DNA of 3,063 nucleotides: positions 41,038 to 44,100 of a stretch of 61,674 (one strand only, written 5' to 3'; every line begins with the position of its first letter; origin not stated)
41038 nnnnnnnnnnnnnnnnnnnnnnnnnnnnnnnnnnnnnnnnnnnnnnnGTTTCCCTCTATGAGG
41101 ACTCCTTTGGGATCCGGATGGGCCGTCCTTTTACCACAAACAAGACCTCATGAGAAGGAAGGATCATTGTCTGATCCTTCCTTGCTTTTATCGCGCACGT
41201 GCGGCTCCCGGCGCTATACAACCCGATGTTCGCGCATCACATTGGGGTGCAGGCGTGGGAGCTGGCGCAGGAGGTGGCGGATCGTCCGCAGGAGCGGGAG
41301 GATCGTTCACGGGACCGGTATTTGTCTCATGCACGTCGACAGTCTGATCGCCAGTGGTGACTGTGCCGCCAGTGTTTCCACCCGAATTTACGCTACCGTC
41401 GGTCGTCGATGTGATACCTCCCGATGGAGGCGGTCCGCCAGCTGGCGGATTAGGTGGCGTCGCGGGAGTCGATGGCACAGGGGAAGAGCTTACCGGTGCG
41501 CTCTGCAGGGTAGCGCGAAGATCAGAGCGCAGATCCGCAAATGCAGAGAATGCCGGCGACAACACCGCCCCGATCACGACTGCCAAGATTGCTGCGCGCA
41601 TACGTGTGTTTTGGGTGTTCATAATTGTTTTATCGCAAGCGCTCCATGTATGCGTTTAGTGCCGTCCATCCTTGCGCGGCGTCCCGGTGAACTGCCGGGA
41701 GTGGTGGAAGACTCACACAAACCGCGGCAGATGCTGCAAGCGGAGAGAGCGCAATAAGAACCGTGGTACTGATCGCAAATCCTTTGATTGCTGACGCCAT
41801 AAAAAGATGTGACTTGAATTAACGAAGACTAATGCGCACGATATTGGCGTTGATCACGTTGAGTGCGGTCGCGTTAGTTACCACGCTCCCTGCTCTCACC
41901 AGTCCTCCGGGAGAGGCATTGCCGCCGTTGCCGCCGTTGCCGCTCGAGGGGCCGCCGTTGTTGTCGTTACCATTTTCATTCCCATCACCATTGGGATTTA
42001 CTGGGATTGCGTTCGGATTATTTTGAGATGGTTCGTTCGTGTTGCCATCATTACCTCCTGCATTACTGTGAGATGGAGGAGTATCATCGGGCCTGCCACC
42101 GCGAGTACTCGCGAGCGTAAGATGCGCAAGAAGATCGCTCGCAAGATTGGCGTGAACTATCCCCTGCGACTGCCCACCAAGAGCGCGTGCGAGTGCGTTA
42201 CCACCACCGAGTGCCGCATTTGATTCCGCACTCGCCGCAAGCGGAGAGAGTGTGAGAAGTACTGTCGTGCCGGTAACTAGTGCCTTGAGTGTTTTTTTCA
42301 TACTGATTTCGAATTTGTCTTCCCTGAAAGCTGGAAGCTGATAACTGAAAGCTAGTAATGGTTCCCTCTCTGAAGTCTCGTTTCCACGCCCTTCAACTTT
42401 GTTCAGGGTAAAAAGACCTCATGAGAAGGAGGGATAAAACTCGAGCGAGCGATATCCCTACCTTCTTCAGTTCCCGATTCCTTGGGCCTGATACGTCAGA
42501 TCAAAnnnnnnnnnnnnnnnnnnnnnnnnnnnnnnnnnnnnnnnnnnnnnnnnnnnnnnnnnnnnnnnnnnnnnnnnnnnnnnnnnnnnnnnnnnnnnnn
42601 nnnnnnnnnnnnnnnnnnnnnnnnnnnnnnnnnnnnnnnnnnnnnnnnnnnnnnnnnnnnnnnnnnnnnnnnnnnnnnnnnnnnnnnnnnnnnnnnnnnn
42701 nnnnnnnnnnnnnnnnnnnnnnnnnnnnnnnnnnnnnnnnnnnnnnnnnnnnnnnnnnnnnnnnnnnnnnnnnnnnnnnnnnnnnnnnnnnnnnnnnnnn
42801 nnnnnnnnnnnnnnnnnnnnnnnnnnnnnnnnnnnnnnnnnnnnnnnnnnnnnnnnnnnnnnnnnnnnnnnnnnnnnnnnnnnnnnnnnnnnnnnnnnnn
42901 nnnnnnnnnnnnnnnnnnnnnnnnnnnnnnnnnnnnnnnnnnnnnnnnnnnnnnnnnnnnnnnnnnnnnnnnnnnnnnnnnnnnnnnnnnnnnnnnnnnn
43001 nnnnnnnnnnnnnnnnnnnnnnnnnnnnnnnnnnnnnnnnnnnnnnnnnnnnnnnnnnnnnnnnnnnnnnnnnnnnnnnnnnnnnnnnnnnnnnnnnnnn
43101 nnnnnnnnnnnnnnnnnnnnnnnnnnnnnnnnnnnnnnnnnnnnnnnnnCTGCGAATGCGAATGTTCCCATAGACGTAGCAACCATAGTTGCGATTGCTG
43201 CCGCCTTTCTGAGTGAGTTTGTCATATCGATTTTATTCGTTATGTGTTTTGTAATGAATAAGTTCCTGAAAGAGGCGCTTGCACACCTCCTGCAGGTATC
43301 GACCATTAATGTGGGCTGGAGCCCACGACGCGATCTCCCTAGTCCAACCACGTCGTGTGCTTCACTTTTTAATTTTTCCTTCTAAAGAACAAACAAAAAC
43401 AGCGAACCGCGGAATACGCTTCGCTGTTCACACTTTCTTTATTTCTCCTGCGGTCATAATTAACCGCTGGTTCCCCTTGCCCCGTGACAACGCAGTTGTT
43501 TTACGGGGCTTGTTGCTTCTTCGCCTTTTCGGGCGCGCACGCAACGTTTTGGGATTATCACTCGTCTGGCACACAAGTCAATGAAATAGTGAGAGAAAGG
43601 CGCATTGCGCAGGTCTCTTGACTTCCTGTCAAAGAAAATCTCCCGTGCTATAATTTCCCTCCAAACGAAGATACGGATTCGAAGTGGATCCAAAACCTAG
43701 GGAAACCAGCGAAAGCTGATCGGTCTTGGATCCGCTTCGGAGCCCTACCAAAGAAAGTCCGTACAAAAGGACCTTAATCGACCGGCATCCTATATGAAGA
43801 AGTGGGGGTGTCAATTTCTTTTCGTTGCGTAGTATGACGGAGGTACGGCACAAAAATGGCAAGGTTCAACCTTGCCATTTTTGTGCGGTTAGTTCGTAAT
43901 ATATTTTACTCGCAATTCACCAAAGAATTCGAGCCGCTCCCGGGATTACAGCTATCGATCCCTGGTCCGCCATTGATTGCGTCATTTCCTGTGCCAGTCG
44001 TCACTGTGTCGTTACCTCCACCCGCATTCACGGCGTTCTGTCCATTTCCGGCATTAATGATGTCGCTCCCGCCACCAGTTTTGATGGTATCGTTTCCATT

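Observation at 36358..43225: Same-strand cluster of secreted Gly/Asn-rich proteins sharing a short module with a 1248-aa wall-binding giant: candidate undescribed surface-fibre or matrix system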

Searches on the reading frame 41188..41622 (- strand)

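Call 3: search_protein_families(library=pfam, proteins=[window:41188-41622:-], max_evalue=1)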
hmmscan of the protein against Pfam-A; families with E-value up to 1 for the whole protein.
window:41188-41622:- (144 aa): 1 family
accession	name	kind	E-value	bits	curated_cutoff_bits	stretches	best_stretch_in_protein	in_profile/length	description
PF12555.13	SteA-like_C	-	0.22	12.1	26.4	1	9-33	21-45/52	SteA-like C-terminal domain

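Call 4: search_protein_families(library=ncbifam, proteins=[window:41188-41622:-], max_evalue=1)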
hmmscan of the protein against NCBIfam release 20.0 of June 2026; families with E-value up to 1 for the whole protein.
window:41188-41622:- (144 aa): 0 families

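Call 100: search_protein_families(library=phrogs, proteins=[window:41188-41622:-], max_evalue=0.01)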
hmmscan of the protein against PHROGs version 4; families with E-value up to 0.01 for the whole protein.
window:41188-41622:- (144 aa): 0 families

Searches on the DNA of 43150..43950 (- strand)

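Call 72: search_rna_families(source=window, start=43150, end=43950, threshold=evalue, max_evalue=10, show_alignments=2)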
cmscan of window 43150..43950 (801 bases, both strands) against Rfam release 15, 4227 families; matches with E-value up to 10: 16.
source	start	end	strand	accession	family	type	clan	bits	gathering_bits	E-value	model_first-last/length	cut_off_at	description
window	43848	43886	-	RF04161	mir-3688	Gene; miRNA;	-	24.9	84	0.015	1-88/88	no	mir-3688 microRNA precursor family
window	43848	43886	+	RF04161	mir-3688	Gene; miRNA;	-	24.9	84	0.015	1-88/88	no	mir-3688 microRNA precursor family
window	43857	43932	-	RF02236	asX2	Gene; sRNA;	-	22.5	70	0.062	1-87/87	no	Xanthomonas sRNA asX2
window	43837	43898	+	RF03862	MIR5274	Gene; miRNA;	-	19.9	100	0.32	1-95/95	no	MIR5274 microRNA precursor family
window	43844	43890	+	RF00984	mir-576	Gene; miRNA;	-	19.8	99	0.25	1-90/90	no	mir-576 microRNA precursor family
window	43850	43884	-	RF03664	MIR6288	Gene; miRNA;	-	19.8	74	0.46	1-92/92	no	MIR6288 microRNA precursor family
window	43848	43886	+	RF03762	MIR859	Gene; miRNA;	-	19.4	130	0.8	1-128/128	no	MIR859 microRNA precursor family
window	43395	43452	-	RF00382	DnaX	Cis-reg; frameshift_element;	-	18.4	35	0.18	1-65/65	no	DnaX ribosomal frameshifting element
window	43369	43497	-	RF03530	bglG-cis-reg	Cis-reg;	-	18.3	80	1.6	1-137/137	no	cis-regulatory element of the bglG/LicT operon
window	43391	43435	-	RF03653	mir-971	Gene; miRNA;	-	17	53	1.9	16-62/77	no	mir-971 microRNA precursor family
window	43315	43364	-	RF03549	mir-15_2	Gene; miRNA;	-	16.2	80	3.1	1-56/56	no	mir-15_2 microRNA precursor family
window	43849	43885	-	RF03992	mir-6302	Gene; miRNA;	-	16.1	90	3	1-79/79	no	mir-6302 microRNA precursor family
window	43295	43431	-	RF01858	RsaF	Gene; sRNA;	-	16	60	4.1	1-119/119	no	RNA Staph. aureus F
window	43384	43440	-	RF02477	GlsR9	Gene; snRNA; snoRNA; CD-box;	-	13.6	95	8.8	1-79/79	no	Small nucleolar RNA GlsR9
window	43848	43886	+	RF03408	mir-5890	Gene; miRNA;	-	13.6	54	9.7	12-68/78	no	mir-5890 microRNA precursor family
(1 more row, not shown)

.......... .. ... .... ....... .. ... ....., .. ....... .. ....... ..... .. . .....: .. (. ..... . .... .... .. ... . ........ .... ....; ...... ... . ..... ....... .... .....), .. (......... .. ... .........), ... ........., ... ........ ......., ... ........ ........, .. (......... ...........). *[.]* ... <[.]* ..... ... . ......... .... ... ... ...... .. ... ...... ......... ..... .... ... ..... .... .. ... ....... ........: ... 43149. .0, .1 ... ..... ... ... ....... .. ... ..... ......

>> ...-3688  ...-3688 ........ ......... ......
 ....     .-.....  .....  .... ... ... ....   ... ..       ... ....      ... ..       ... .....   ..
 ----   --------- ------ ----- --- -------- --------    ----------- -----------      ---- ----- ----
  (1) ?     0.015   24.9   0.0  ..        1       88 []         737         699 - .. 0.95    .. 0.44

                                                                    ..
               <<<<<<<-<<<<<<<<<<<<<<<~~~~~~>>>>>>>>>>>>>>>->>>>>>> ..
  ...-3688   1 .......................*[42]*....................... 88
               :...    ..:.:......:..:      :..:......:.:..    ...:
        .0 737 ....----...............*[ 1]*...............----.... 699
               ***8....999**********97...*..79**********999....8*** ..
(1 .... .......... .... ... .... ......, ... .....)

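Call 81: build_rna_model(alignment_id=A5, structure=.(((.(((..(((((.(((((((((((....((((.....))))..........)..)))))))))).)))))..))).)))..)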
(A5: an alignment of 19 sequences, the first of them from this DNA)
Model R1 built from alignment A5 (19 sequences, 84 columns); structure: as given.
model positions 81; base pairs 26; branch points 0; effective number of sequences 2.58; information 0.7 bits per position. Calibrated on 0.2 Mb of random sequence (short: E-values are rough).
structure used (alignment columns):
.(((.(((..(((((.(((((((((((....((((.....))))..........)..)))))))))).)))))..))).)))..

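Call 83: search_with_rna_model(model_id=R1, sources=[window, L001, L003, L005, L006, L007, L008, L009, L010, L011, L012, L013, L014, L015, L016, L017, L018, L019, L020, L021, L022, L023, L024, L025, L026, L027, L028, L029, L030, L031, L032, L033, L034, L035, L036, L037, L038, L039, L040, L041, L042, L043, L044, L045, L047, L048, L049, L050, L051, L052, L053, L054, L055, L056, L057, L058, L059, L060, L061, L062, L063, L064, L065, L066, L067, L068, L069, L070, L071, L072, L073, L074, L075, L076, L077, L078, L079, L080, L081, L082, L083, L084, L085, L086, L087, L088], max_evalue=0.01, make_alignment=true)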
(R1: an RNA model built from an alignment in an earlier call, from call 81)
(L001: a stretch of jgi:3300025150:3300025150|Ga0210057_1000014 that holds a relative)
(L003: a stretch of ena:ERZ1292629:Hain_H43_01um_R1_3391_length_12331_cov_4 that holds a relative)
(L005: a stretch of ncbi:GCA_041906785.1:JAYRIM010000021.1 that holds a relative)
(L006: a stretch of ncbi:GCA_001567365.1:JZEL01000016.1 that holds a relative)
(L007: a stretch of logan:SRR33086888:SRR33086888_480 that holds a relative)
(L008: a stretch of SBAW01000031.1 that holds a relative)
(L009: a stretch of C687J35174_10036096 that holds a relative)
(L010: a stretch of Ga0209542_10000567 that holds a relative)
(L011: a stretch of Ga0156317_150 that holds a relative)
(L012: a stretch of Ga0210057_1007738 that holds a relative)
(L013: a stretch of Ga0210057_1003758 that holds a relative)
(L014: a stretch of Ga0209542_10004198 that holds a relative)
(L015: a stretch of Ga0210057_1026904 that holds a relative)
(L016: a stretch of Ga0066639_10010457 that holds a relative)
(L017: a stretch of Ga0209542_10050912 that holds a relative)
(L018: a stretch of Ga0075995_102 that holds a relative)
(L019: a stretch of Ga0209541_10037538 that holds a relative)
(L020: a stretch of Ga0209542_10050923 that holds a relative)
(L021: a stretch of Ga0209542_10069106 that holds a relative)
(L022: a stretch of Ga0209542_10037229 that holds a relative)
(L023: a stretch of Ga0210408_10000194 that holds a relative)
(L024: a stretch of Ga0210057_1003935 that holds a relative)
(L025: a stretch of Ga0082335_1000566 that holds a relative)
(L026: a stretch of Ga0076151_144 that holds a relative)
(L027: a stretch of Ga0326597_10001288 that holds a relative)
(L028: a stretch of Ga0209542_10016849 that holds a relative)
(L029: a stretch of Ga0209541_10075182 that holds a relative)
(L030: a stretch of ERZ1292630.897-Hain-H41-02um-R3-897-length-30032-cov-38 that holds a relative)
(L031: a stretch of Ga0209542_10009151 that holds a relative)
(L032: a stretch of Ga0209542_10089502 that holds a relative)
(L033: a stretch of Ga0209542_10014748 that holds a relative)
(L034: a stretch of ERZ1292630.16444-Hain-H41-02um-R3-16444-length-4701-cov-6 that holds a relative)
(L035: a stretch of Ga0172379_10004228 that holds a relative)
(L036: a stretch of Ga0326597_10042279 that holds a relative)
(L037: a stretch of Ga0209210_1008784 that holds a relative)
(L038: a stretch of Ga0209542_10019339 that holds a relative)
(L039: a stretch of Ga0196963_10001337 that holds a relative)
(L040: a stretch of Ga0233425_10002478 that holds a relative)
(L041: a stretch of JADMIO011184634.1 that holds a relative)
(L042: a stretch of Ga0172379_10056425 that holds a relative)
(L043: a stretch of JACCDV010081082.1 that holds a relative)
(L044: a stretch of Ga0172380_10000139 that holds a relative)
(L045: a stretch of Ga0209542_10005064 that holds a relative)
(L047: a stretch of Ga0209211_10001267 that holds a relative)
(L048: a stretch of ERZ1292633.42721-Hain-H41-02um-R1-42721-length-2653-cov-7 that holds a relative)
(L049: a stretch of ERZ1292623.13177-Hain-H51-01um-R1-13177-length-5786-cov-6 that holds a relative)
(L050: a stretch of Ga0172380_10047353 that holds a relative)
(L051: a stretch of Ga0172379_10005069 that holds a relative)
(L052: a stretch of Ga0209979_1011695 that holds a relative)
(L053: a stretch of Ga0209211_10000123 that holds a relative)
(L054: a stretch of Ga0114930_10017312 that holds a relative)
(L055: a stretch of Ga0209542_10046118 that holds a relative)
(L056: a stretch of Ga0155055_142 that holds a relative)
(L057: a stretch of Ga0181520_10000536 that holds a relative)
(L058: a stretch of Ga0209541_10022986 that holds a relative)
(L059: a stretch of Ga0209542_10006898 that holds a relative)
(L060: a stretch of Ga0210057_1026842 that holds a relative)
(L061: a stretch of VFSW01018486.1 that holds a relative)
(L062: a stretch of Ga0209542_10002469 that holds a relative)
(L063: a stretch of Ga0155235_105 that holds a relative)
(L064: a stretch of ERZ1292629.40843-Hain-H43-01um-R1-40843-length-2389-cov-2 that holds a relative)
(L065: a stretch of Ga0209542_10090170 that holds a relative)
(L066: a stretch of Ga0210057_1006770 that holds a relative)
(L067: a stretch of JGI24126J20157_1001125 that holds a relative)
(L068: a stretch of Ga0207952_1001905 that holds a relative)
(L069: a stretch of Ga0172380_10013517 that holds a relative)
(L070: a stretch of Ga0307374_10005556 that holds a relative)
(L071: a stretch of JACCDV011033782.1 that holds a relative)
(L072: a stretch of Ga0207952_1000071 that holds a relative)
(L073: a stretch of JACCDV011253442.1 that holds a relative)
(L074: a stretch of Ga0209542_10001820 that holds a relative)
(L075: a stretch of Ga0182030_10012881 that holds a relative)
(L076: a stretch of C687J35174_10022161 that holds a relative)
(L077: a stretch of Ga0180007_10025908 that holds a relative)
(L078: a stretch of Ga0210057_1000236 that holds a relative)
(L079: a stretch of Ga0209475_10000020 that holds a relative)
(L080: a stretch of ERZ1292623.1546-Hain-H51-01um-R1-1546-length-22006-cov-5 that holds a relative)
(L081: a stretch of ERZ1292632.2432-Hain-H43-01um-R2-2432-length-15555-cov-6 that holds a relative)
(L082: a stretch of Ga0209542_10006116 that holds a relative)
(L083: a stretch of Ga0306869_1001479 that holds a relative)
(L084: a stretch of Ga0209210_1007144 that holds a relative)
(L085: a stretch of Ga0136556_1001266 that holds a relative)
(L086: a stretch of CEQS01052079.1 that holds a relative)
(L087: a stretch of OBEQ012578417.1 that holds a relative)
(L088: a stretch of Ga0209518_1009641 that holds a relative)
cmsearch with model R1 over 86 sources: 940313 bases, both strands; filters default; matches with E-value up to 0.01: 59.
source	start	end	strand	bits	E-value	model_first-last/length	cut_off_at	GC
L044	6483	6563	+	95.3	1.3e-25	1-81/81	no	0.6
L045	6043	6123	+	95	1.5e-25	1-81/81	no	0.56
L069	5199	5279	+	93.5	4.5e-25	1-81/81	no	0.59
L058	620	700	+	93.3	5.1e-25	1-81/81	no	0.47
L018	1702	1782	+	90.9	2.9e-24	1-81/81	no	0.56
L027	1387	1467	+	89.8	6.2e-24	1-81/81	no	0.57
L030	5633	5713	+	89.4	8.2e-24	1-81/81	no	0.59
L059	6123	6202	+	88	2.3e-23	1-81/81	no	0.49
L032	176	256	+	87.3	3.6e-23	1-81/81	no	0.59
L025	5794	5874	+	86.4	7.1e-23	1-81/81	no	0.54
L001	9302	9381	+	85.1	1.8e-22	1-81/81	no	0.59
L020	1152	1231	+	84.8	2.2e-22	1-81/81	no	0.55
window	43669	43749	-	83.7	4.7e-22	1-81/81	no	0.53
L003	5350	5429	+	82.8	9.3e-22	1-81/81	no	0.66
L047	1405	1485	+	82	1.6e-21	1-81/81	no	0.54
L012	2323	2403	+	81.9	1.8e-21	1-81/81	no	0.53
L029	1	75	+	81.2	2.8e-21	7-81/81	5'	0.59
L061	1833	1912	+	79.8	7.8e-21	1-81/81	no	0.56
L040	6380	6459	+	78.1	2.5e-20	1-81/81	no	0.56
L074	5770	5849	+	75.7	1.5e-19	1-81/81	no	0.61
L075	3688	3769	+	69.6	1.1e-17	1-81/81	no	0.48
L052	1525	1606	+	68.5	2.5e-17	1-81/81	no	0.56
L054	822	903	+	68.5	2.5e-17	1-81/81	no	0.56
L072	6509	6591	+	63.2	1e-15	1-81/81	no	0.54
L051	6236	6317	+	63.1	1.1e-15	1-81/81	no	0.59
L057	3991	4072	+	62.3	2e-15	1-81/81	no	0.52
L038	3529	3610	+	60.3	7.9e-15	1-81/81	no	0.65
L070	169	254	+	60.1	9.7e-15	1-81/81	no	0.53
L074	5769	5848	-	49.3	2e-11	1-81/81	no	0.61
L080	5932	6014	+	47.8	5.7e-11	1-81/81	no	0.52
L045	6042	6122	-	47.3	8.6e-11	1-81/81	no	0.56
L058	619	699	-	45.8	2.5e-10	1-81/81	no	0.47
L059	6122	6201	-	45.4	3.2e-10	1-81/81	no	0.49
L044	6482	6562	-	44.6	5.9e-10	1-81/81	no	0.6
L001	9301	9380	-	43.8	1e-09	1-81/81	no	0.59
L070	168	253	-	43.4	1.4e-09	1-81/81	no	0.52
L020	1151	1230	-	43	1.8e-09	1-81/81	no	0.54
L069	5198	5278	-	42.5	2.5e-09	1-81/81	no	0.59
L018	1701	1781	-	41.2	6.6e-09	1-81/81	no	0.57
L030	5632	5712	-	40.7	9.1e-09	1-81/81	no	0.6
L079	5250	5329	+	40.7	9.2e-09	1-81/81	no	0.51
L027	1386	1466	-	40.7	9.5e-09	1-81/81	no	0.56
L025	5793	5873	-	39.6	2e-08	1-81/81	no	0.53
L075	3687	3768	-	39.3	2.5e-08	1-81/81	no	0.49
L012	2322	2402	-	39.3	2.5e-08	1-81/81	no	0.52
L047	1404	1484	-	37.3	1e-07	1-81/81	no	0.56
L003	5349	5428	-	37.1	1.2e-07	1-81/81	no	0.65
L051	6235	6316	-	37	1.3e-07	1-81/81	no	0.59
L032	176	255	-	36.7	1.6e-07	1-81/81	no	0.59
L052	1524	1605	-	36.5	1.9e-07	1-81/81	no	0.57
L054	821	902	-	36.5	1.9e-07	1-81/81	no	0.57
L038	3528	3609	-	35.3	4.3e-07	1-81/81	no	0.63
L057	3990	4071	-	33.4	1.7e-06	1-81/81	no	0.51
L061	1832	1911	-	33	2.2e-06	1-81/81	no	0.55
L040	6379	6458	-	32.3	3.6e-06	1-81/81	no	0.56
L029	1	74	-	32.2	3.8e-06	1-74/81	3'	0.58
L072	6508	6590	-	31.7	5.6e-06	1-81/81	no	0.54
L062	3161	3242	-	24.1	0.0012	1-81/81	no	0.54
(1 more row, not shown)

Alignment A6: 59 matches aligned to the model, 123 columns, each read 5' to 3' on its own strand. Consensus structure (alignment columns), stored with it:
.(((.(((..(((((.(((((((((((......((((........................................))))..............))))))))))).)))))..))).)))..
